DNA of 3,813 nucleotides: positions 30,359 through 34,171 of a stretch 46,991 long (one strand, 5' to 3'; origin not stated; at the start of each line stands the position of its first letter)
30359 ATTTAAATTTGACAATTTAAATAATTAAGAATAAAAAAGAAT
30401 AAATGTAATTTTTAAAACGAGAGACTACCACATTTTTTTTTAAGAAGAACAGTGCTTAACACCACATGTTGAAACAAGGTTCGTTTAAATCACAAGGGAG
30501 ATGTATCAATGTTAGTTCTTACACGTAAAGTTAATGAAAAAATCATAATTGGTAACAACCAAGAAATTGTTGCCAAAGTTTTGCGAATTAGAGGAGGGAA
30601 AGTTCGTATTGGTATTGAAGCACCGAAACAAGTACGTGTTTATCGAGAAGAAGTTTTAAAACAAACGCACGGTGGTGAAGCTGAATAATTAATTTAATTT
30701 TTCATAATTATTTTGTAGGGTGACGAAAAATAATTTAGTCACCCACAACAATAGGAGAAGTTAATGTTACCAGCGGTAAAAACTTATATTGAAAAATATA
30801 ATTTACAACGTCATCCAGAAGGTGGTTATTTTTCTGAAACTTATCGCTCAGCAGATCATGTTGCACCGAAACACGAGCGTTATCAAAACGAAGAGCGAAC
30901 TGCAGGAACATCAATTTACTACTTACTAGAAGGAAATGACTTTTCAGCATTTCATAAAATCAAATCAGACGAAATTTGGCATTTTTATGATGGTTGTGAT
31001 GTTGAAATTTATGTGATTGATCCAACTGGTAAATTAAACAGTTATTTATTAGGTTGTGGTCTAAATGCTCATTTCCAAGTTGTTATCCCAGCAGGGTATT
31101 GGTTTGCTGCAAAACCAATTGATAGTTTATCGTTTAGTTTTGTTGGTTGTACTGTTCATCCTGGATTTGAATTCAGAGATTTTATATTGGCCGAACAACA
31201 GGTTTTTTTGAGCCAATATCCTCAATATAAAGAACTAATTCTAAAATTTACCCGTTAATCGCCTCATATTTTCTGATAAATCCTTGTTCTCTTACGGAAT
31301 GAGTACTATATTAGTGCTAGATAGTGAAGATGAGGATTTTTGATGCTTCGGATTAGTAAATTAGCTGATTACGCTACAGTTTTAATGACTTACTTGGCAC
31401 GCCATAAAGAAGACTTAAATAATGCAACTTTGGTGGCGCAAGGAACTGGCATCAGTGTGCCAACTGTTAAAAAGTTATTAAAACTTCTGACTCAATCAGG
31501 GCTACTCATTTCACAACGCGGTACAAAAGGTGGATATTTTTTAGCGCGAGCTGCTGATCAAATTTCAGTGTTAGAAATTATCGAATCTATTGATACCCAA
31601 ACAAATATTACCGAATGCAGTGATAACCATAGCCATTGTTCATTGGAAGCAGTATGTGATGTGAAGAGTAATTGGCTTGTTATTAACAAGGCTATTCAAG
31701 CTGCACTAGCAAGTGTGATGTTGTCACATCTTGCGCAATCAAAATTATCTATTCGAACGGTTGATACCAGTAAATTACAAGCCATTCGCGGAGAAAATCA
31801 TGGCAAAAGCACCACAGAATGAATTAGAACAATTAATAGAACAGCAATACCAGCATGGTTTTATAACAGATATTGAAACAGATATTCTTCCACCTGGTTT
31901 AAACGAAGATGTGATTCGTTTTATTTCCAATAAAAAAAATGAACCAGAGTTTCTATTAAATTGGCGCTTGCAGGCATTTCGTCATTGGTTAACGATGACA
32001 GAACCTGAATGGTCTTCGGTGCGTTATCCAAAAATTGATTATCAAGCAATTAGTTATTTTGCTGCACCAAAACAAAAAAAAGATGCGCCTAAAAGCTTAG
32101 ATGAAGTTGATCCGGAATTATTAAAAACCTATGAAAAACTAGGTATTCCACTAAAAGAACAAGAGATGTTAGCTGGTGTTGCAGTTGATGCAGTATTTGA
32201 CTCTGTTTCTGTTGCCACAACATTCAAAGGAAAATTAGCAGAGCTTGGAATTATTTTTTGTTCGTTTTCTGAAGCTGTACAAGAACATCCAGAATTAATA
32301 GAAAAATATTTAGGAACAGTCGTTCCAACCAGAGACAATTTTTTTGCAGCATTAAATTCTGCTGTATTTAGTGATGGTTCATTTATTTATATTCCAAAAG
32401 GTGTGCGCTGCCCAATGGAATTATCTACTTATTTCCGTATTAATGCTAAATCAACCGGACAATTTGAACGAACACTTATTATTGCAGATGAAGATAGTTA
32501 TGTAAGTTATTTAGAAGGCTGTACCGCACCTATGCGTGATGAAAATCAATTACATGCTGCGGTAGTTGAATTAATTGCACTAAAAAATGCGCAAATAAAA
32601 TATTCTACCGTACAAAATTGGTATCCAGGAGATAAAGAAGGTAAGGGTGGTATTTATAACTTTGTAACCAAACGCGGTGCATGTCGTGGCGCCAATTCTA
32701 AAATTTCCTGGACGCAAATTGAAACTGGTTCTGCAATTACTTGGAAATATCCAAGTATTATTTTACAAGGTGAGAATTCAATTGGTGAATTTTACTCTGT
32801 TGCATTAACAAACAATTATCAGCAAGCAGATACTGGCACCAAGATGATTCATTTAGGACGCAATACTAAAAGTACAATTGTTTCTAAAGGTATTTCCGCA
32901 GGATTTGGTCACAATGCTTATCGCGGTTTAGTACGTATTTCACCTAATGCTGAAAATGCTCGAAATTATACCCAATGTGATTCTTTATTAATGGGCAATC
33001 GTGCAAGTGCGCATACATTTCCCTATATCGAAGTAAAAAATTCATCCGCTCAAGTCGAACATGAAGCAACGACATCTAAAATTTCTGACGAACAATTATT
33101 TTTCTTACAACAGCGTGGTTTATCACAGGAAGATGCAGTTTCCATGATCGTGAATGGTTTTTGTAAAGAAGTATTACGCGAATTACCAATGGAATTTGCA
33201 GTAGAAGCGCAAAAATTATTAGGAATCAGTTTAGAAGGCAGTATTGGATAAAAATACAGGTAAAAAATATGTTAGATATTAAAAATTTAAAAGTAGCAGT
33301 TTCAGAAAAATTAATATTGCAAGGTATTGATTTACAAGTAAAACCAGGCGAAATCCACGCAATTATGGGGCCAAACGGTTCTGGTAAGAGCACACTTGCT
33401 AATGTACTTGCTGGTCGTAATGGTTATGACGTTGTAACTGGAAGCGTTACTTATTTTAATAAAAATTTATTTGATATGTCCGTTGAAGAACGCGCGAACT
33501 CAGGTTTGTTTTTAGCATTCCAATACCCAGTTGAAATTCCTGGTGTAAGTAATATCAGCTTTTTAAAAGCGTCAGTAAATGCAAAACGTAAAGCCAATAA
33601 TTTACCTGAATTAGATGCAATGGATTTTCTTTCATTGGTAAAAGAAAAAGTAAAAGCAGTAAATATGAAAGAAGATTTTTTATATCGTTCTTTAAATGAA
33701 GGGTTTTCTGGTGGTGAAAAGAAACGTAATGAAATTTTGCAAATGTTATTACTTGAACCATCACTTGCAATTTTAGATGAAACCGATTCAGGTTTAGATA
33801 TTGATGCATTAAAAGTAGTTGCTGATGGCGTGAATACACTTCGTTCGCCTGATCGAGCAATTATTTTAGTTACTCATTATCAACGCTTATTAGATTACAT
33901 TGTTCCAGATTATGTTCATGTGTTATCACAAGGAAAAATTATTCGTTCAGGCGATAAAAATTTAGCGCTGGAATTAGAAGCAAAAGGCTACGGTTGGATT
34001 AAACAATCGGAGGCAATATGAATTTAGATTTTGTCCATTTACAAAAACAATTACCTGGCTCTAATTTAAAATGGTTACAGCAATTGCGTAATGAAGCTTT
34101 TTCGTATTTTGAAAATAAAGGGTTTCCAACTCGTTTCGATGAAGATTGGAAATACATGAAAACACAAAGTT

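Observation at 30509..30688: Unlisted 59-aa CsrA paralogue transcribed divergently from the CI-like repressor: an orphan ICE-style regulatory module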

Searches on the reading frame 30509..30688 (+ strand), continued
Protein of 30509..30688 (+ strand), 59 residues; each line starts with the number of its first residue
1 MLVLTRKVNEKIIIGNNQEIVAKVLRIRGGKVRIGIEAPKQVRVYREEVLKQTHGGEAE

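Call 90: search_solved_structures(query=window:30509-30688:+, max_evalue=0.001, show_alignments=3)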
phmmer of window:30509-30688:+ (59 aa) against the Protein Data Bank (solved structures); distinct sequences matched with E-value up to 0.001: 9.
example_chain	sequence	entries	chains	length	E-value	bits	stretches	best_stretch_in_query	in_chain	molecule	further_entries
1y00_A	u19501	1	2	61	5.2e-11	45.3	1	1-53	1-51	Carbon storage regulator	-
2bti_A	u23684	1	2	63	5.9e-11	45.1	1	1-53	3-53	CARBON STORAGE REGULATOR HOMOLOG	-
5z38_F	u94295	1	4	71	8.3e-11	44.7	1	1-53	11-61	wild type CsrA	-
7yr6_E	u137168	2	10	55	1.3e-10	44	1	1-52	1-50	Translational regulator CsrA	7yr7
1vpz_A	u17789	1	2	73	2.7e-10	43.1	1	1-52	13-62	Carbon storage regulator homolog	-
2jpp_A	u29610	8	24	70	2.9e-10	43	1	1-56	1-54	Translational repressor | Carbon storage regulator homolog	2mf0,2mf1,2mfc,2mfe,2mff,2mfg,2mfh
1t3o_A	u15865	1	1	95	1.2e-08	38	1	1-50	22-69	Carbon storage regulator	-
5z38_E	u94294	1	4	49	1.7e-08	37.5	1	1-46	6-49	Truncated-CsrA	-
5dmb_D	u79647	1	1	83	2.3e-08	37.1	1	2-50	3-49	Carbon storage regulator homolog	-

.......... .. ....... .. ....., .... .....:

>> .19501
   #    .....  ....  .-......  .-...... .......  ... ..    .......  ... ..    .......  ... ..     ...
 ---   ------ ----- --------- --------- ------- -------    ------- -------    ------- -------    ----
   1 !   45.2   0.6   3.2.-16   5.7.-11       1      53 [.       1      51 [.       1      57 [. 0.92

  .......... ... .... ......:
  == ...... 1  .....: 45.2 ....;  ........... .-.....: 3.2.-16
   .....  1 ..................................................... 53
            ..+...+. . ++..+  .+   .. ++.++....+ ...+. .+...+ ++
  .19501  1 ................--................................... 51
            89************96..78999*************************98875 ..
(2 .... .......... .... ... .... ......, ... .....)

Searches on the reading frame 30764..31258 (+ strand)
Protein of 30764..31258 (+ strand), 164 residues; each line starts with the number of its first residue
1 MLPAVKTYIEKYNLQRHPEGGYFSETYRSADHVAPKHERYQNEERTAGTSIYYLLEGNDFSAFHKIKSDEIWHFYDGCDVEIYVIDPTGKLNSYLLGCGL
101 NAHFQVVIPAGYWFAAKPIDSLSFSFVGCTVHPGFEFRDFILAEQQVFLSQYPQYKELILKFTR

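Call 4: search_protein_families(library=pfam, proteins=[window:30764-31258:+], max_evalue=0.01)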
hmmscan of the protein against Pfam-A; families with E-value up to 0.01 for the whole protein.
window:30764-31258:+ (164 aa): 1 family
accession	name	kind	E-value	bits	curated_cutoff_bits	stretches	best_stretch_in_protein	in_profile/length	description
PF06172.17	Cupin_5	-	5.4e-48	163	25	1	7-142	2-138/139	Cupin superfamily (DUF985)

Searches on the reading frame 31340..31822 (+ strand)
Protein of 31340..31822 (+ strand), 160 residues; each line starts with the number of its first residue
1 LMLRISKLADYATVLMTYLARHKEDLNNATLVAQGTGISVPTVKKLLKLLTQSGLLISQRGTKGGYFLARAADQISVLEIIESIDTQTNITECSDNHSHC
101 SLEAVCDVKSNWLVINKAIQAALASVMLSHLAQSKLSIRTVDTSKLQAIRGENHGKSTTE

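Call 4: search_protein_families(library=pfam, proteins=[window:31340-31822:+], max_evalue=0.01)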
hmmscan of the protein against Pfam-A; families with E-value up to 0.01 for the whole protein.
window:31340-31822:+ (160 aa): 5 families
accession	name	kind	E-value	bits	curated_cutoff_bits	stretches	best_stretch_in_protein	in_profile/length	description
PF02082.26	Rrf2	-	1.1e-29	103.7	30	1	5-133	1-131/132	Iron-dependent Transcriptional regulator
PF09339.16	HTH_IclR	-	9.9e-05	22.5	22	1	15-56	8-48/52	IclR helix-turn-helix domain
PF12802.13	MarR_2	-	0.0016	19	27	1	17-60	12-54/61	MarR family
PF08100.18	Dimerisation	-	0.0024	18.1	25.6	1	16-73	31-88/93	O-methyltransferase dimerisation domain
PF05732.17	RepL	-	0.0027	17.7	20.3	1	30-66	79-113/164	Firmicute plasmid replication protein (RepL)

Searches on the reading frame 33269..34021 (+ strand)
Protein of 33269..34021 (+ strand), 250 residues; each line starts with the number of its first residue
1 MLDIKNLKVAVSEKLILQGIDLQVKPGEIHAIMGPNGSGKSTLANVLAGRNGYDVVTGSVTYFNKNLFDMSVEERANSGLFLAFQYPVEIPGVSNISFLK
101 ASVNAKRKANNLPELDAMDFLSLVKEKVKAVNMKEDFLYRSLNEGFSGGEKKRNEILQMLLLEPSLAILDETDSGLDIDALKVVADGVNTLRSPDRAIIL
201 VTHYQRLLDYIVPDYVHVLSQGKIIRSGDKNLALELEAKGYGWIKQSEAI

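Call 75: list_cluster_members(proteins=[window:33269-34021:+, window:12260-12655:+, window:41550-42569:+, window:45899-46819:+, window:9322-10356:-, window:36490-36939:+])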
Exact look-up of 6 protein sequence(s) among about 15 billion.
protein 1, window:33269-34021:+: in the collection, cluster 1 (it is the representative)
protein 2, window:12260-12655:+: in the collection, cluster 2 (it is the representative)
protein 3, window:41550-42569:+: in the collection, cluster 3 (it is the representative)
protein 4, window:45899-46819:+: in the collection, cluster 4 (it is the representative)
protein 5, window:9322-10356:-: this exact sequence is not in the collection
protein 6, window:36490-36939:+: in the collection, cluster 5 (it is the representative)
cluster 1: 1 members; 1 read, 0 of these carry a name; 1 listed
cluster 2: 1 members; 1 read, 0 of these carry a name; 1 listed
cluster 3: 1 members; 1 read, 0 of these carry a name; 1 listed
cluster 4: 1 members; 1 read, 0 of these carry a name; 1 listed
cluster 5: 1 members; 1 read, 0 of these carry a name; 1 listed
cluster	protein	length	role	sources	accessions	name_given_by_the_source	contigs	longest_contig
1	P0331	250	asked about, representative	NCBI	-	-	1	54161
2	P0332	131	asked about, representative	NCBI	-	-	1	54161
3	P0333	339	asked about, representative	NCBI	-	-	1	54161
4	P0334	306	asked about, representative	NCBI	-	-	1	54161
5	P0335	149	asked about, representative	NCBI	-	-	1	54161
